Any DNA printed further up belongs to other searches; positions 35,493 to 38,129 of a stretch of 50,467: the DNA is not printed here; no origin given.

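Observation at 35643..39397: Two-gene RM-like module with Type IIB (BcgI-like) architecture: nuclease-like domain fused to an N6-MTase, plus a two-TRD S subunit and no HsdR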

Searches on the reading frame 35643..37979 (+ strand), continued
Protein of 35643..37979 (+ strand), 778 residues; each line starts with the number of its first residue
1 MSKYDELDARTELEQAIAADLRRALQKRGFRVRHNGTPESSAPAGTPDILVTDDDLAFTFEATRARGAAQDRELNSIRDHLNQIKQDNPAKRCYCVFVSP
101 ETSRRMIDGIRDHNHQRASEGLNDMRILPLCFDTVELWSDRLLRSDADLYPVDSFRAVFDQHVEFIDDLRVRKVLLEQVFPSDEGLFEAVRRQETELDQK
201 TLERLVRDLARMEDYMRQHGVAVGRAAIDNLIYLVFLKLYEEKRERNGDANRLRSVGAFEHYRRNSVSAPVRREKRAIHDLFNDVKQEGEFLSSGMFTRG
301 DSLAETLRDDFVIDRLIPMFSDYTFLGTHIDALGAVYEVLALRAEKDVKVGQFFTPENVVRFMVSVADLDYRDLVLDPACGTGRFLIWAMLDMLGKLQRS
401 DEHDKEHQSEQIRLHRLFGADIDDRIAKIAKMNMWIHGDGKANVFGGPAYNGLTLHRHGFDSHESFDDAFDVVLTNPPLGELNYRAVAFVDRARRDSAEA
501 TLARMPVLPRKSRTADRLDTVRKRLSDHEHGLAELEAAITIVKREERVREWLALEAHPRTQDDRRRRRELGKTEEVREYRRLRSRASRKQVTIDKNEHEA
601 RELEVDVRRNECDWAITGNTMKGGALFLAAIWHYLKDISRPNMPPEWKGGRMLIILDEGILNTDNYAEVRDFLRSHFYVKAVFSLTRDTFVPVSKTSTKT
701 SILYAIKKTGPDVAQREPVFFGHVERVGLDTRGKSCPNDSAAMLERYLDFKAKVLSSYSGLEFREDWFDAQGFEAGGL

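Call 60: search_protein_families(library=pfam, proteins=[L028:9941-12910:+, L030:9809-12865:+, L037:9860-12907:+, L022:12169-13596:+, L027:13385-16258:-, L027:16556-19297:-, L029:15627-17879:-, L031:15601-18924:-, L029:13474-15549:-], max_evalue=0.001)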
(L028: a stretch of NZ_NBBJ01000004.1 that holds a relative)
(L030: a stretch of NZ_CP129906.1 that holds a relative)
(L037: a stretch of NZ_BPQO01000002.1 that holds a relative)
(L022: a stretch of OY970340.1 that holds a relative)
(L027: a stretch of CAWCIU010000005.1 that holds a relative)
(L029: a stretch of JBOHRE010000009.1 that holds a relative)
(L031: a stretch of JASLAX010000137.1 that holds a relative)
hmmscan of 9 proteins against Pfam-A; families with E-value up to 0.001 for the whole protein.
L028:9941-12910:+ (989 aa): 3 families
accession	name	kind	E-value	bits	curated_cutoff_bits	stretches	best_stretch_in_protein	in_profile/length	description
PF02384.22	N6_Mtase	-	5.7e-25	88.7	20.4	2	345-497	3-138/311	N-6 DNA Methylase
PF20473.4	MmeI_Mtase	-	5.6e-07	29.4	27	1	390-452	23-85/259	MmeI, DNA-methyltransferase domain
PF01170.24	UPF0020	-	9.1e-06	25.9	22.3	1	379-452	21-99/197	RMKL-like, methyltransferase domain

L030:9809-12865:+ (1018 aa): 3 families
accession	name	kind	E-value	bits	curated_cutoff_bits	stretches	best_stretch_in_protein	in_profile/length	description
PF02384.22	N6_Mtase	-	1.6e-26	93.8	20.4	1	392-542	4-138/311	N-6 DNA Methylase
PF01170.24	UPF0020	-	4.6e-10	39.9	22.3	1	422-541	18-133/197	RMKL-like, methyltransferase domain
PF20473.4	MmeI_Mtase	-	1.2e-06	28.4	27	1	433-498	20-85/259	MmeI, DNA-methyltransferase domain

L037:9860-12907:+ (1015 aa): 3 families
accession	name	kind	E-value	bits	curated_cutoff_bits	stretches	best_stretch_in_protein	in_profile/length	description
PF02384.22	N6_Mtase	-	6.1e-21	75.5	20.4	1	370-522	2-137/311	N-6 DNA Methylase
PF01170.24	UPF0020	-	0.00023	21.4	22.3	1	402-475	18-96/197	RMKL-like, methyltransferase domain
PF20473.4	MmeI_Mtase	-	0.00063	19.4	27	0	416-478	23-85/259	MmeI, DNA-methyltransferase domain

L022:12169-13596:+ (475 aa): 1 family
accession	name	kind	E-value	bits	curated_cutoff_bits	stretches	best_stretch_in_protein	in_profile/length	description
PF01420.25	Methylase_S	-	5.7e-16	59.6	22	2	287-451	12-157/168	Type I restriction modification DNA specificity domain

L027:13385-16258:- (957 aa): 1 family
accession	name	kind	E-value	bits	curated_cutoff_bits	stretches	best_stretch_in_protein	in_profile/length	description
PF00873.25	ACR_tran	-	5.4e-26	91.1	28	1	2-149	169-316/1021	AcrB/AcrD/AcrF family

L027:16556-19297:- (913 aa): 1 family
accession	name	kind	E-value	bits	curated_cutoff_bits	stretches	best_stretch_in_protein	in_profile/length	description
PF16576.10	HlyD_D23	-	2.3e-27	96.1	30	2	519-592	2-75/214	Barrel-sandwich domain of CusB or HlyD membrane-fusion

L029:15627-17879:- (750 aa): 2 families
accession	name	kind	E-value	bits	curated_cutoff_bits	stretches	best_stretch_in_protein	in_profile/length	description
PF01979.26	Amidohydro_1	-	5.3e-17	62.5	25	1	316-728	1-345/345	Amidohydrolase family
PF07969.17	Amidohydro_3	-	2.8e-07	30.8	29.7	1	667-728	407-471/472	Amidohydrolase family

L031:15601-18924:- (1107 aa): 5 families
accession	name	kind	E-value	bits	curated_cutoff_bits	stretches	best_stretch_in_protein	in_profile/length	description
PF00072.30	Response_reg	-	5e-22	78.6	30.2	1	987-1099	1-110/111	Response regulator receiver domain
PF02518.31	HATPase_c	-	1.1e-13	52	26.4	1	693-830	5-110/111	Histidine kinase-, DNA gyrase B-, and HSP90-like ATPase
PF01627.28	Hpt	-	1.3e-13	51.4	24.6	1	393-464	2-63/84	Hpt domain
PF01584.24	CheW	-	4.3e-13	49.5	23.5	1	836-961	2-134/138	CheW-like domain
PF02895.20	H-kinase_dim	-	0.00021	22.1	23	1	537-574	4-41/68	Signal transducing histidine kinase, homodimeric domain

L029:13474-15549:- (691 aa): 8 families
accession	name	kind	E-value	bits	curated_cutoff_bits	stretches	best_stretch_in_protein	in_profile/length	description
PF00326.27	Peptidase_S9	-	1.3e-48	165.8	22.6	1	477-685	3-211/213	Prolyl oligopeptidase family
PF07676.18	PD40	-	6.4e-22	77.4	20.9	1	335-351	11-27/38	WD40-like Beta Propeller Repeat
PF02129.25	Peptidase_S15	-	1.6e-12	48.2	23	2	439-577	1-134/262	X-Pro dipeptidyl-peptidase (S15 family)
PF00930.27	DPPIV_N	-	6.2e-10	38.8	22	0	261-363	25-131/354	Dipeptidyl peptidase IV (DPP IV) N-terminal region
PF01738.24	DLH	-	1.1e-09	38.6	21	1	451-668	9-193/217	Dienelactone hydrolase family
PF20434.5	BD-FAE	-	9e-08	32.3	26.8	1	457-639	11-210/215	BD-FAE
PF08840.17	BAAT_C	-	1.8e-06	28.6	20.9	1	530-663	13-160/210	BAAT / Acyl-CoA thioester hydrolase C terminal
PF05448.18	AXE1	-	2.2e-05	23.8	21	0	427-554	53-191/321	Acetyl xylan esterase (AXE1)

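Call 63: list_cluster_members(proteins=[P0001, P0121])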
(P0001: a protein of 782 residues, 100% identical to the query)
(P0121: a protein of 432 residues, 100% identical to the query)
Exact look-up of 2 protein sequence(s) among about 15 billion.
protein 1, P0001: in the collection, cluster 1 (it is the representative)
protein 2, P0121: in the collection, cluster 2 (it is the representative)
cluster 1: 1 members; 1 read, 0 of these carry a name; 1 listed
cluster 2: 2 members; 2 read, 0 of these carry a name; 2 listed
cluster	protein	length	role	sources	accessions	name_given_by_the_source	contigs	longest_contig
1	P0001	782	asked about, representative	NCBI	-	-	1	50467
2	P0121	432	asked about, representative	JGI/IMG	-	-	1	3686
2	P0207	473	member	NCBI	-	-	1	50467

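Call 64: find_encoding_contigs(protein=P0001, flank=10000, max_places=2)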
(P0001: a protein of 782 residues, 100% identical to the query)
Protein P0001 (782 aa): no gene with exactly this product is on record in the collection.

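Call 70: search_dna_similar(query=window:35643-37979:+, collection=plasmids, mode=protein, max_rows=15, max_evalue=1e-20)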
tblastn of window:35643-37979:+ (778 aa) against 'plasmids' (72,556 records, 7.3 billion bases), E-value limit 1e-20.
No match.

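Call 71: search_dna_similar(query=window:35643-37979:+, collection=phages, mode=protein, max_rows=10, max_evalue=1e-8)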
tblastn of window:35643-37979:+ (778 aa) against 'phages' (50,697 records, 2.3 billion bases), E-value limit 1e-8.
Records with a match: 23; places in all: 23; records where one place covers at least 80% of the query: 0.
Best place of each record, by identity: <60% 23.
By first word of the organism name: Staphylococcus 7; Mycobacterium 6; Bacteriophage 5; Mycoplasma 3; Acinetobacter 2.
By host as written in the record: - 6; Mycobacterium smegmatis mc2 155 4; Staphylococcus aureus 3; Helicobacter heilmannii 1; Mycolicibacterium smegmatis 1; Mycobacterium abscessus GD51 1; Staphylococcus aureus SBP 01/19 Gaivota PE 1; Staphylococcus aureus 23EV612 1; and 5 more.
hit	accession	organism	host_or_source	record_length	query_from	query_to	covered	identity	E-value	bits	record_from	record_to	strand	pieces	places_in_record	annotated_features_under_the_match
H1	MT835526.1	Bacteriophage sp.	human fecal samples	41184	204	480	36%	26.3%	1e-10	71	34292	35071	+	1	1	record has no annotation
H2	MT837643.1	Bacteriophage sp.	human fecal samples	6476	191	480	37%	22.8%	7e-11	72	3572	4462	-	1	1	record has no annotation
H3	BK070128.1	Bacteriophage sp.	Helicobacter heilmannii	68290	231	481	32%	25.5%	4e-14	83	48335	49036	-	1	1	hypothetical protein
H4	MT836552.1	Bacteriophage sp.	human fecal samples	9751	203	481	36%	22.7%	3e-12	77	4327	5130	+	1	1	record has no annotation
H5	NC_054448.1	Mycobacterium phage Raymond7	Mycobacterium smegmatis mc2 155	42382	275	480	26%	29.8%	6e-14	82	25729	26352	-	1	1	28: type 1 restriction enzyme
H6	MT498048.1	Mycobacterium phage Raymond7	Mycobacterium smegmatis mc2 155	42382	275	480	26%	29.8%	6e-14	82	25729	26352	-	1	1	28: type 1 restriction enzyme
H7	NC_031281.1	Mycobacterium phage Panchino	Mycobacterium smegmatis mc2 155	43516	275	480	26%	29.8%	6e-14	82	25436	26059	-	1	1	28: type 1 restriction enzyme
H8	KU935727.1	Mycobacterium phage Panchino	Mycobacterium smegmatis mc2 155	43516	275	480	26%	29.8%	6e-14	82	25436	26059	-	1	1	28: type 1 restriction enzyme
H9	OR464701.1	Mycobacterium phage dwieneke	Mycolicibacterium smegmatis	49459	275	480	26%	29.8%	6e-14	82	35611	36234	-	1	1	site-specific DNA-methyltransferase (adenine-specific)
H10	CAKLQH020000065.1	Acinetobacter phage MD-2021a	not known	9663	220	484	34%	22.4%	5e-10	69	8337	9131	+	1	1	DNA methylase M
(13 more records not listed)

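Call 75: search_protein_families(library=pfam, proteins=[L045:9446-11914:+, L043:430-2304:+, L043:3914-4918:+, L043:4980-6158:+, L045:6616-8322:-, L045:12866-13519:+], max_evalue=0.01)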
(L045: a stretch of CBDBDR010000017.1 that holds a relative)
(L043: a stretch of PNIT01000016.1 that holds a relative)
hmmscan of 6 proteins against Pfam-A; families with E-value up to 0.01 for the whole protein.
L045:9446-11914:+ (822 aa): 6 families
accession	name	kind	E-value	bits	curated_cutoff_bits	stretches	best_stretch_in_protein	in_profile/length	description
PF02384.22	N6_Mtase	-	2.3e-34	119.6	20.4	1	273-534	3-243/311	N-6 DNA Methylase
PF13588.12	HSDR_N_2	-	1.6e-18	67.2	25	1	17-117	1-93/110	Type I restriction enzyme R protein N terminus (HSDR_N)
PF01420.25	Methylase_S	-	7.8e-09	36.4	22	1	605-795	6-167/168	Type I restriction modification DNA specificity domain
PF07669.17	Eco57I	-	9e-08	32.8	25.3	1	353-501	2-167/171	Eco57I restriction-modification methylase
PF04313.20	HSDR_N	-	0.003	17.9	25.1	1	56-100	120-163/198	Type I restriction enzyme R protein N terminus (HSDR_N)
PF20473.4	MmeI_Mtase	-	0.0037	16.9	27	0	316-375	22-86/259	MmeI, DNA-methyltransferase domain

L043:430-2304:+ (624 aa): 6 families
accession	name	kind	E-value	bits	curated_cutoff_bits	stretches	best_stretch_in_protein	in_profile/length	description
PF02384.22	N6_Mtase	-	5.6e-31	108.5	20.4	1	287-554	3-236/311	N-6 DNA Methylase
PF13588.12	HSDR_N_2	-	2.7e-23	82.6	25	1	39-152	1-110/110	Type I restriction enzyme R protein N terminus (HSDR_N)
PF07669.17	Eco57I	-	3.4e-10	40.7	25.3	1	368-529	3-165/171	Eco57I restriction-modification methylase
PF13847.12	Methyltransf_31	-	0.00013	22.1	27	1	328-383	4-46/145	Methyltransferase domain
PF01170.24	UPF0020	-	0.00033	20.8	22.3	1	322-438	20-133/197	RMKL-like, methyltransferase domain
PF07067.16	DUF1340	-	0.0082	16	25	0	86-129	126-168/236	Protein of unknown function (DUF1340)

L043:3914-4918:+ (334 aa): 0 families

L043:4980-6158:+ (392 aa): 1 family
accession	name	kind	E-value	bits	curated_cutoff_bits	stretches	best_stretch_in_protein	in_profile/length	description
PF07728.20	AAA_5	-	0.00035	21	22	1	94-200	2-92/139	AAA domain (dynein-related subfamily)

L045:6616-8322:- (568 aa): 4 families
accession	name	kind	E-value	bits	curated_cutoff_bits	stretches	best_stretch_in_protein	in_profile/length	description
PF14403.11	CP_ATPgrasp_2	-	2.9e-157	523.9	32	1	162-539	1-374/374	Circularly permuted ATP-grasp type 2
PF04174.18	CP_ATPgrasp_1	-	1.2e-138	462.1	23.1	1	162-494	1-332/332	A circularly permuted ATPgrasp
PF13291.12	ACT_4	-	0.00019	22.5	27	1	9-56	7-54/80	ACT domain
PF14397.11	ATPgrasp_ST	-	0.0023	17.6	31.4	0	228-270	231-272/278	Sugar-transfer associated ATP-grasp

L045:12866-13519:+ (217 aa): 1 family
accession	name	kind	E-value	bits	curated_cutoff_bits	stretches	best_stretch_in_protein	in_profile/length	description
PF12787.12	EcsC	-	3.3e-14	53.6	30.4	1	58-216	79-235/240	EcsC protein family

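Call 80: search_protein_families(library=pfam, proteins=[L008:8252-9613:-, L014:4955-6136:-, L019:7901-9118:+, L021:8346-9617:-, L036:8247-9695:-, L022:8366-9487:-, L024:8398-9753:-, L018:5626-6852:+], max_evalue=0.001)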
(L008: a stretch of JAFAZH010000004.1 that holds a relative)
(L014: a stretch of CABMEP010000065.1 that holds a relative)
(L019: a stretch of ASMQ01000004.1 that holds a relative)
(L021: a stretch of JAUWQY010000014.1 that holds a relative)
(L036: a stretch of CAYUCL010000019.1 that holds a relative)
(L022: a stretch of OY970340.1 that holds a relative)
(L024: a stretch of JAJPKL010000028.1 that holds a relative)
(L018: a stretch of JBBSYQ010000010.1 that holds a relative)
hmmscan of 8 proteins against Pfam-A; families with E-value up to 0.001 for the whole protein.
L008:8252-9613:- (453 aa): 2 families
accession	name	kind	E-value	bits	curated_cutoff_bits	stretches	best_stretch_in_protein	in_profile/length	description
PF01609.27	DDE_Tnp_1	-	2.8e-20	73.4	23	1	227-419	5-200/200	Transposase DDE domain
PF04434.22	SWIM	-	2.9e-06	27.1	19.6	1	50-82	1-36/38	SWIM zinc finger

L014:4955-6136:- (393 aa): 1 family
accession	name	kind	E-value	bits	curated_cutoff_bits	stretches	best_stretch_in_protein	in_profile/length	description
PF01609.27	DDE_Tnp_1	-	1.8e-20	74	23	1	178-356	4-200/200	Transposase DDE domain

L019:7901-9118:+ (405 aa): 1 family
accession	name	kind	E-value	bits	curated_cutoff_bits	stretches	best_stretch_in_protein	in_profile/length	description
PF01609.27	DDE_Tnp_1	-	2e-19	70.6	23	1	210-387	5-200/200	Transposase DDE domain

L021:8346-9617:- (423 aa): 2 families
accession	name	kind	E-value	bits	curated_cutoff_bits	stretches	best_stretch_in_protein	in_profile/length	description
PF01609.27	DDE_Tnp_1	-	1e-16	61.7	23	1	207-388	5-200/200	Transposase DDE domain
PF04434.22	SWIM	-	2.8e-06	27.2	19.6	1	40-70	1-34/38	SWIM zinc finger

L036:8247-9695:- (482 aa): 2 families
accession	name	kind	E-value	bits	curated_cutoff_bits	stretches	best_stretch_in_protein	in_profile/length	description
PF01609.27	DDE_Tnp_1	-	7e-13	49.2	23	1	223-403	6-200/200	Transposase DDE domain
PF04434.22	SWIM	-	3e-06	27.1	19.6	1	55-86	1-35/38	SWIM zinc finger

L022:8366-9487:- (373 aa): 3 families
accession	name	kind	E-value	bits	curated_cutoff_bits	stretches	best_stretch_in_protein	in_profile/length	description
PF13610.12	DDE_Tnp_IS240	-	1.6e-20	74.1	27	1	203-336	2-137/139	DDE domain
PF00665.32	rve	-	5.8e-08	33.4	32.6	1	203-276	6-82/102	Integrase core domain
PF13683.12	rve_3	-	1.9e-05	24.7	26.5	1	296-346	15-67/67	Integrase core domain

L024:8398-9753:- (451 aa): 2 families
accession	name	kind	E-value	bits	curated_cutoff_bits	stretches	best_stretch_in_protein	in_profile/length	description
PF13610.12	DDE_Tnp_IS240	-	3.9e-16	59.9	27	1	208-352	3-139/139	DDE domain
PF03811.18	Zn_ribbon_InsA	-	0.00052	20.1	26.1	0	99-129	8-34/35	InsA N-terminal domain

L018:5626-6852:+ (408 aa): 4 families
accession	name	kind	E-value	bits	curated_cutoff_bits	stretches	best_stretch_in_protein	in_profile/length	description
PF03050.20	DDE_Tnp_IS66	-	4.3e-10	39.9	23.1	1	159-294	12-141/284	Transposase IS66 family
PF13610.12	DDE_Tnp_IS240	-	1.2e-09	38.8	27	1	216-360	4-137/139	DDE domain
PF25208.1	DUF7838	-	2.5e-05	24.5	28.5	1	107-143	7-44/55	Domain of unknown function (DUF7838)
PF17283.8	Zn_ribbon_SprT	-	0.00055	20.4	28.1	0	52-75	4-31/38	SprT-like zinc ribbon domain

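Call 89: find_related_loci(query=A1, collection=viral_contigs, flank=6000)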
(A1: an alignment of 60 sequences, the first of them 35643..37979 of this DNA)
Query A1 (778 aa) in viral_contigs; peptide patterns used: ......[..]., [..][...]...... (x = any residue, [..] = any of these).
93 stretches matched a pattern; 22 encode a relative of the query (tblastn E <= 1e-3); 22 distinct loci.
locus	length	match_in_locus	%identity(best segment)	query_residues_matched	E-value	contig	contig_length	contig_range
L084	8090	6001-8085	36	2-744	2e-120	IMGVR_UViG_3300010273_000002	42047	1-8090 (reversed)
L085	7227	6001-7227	42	1-418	3e-100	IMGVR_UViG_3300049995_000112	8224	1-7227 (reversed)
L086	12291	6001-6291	36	331-437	2e-10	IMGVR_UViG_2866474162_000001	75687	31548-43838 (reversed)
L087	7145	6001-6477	30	338-525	8e-8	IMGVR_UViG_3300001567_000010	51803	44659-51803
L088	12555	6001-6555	27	290-504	8e-7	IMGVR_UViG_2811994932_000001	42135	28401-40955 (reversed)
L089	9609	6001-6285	31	331-438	2e-6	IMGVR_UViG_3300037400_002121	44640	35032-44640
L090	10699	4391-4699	29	338-446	3e-6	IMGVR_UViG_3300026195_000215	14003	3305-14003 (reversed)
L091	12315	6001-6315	33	331-438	3e-6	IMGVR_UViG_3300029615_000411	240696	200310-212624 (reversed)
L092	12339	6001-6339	34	331-446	5e-6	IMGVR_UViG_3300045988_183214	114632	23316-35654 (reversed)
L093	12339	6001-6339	29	331-446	6e-6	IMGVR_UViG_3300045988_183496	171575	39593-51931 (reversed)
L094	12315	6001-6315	33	331-438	7e-6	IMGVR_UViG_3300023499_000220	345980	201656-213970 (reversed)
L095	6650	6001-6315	33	331-438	1e-5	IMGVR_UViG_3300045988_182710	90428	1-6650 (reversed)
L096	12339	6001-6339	33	331-446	1e-5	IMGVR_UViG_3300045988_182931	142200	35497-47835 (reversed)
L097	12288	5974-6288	33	331-438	1e-5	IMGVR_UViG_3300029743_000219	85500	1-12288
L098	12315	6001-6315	33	331-438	1e-5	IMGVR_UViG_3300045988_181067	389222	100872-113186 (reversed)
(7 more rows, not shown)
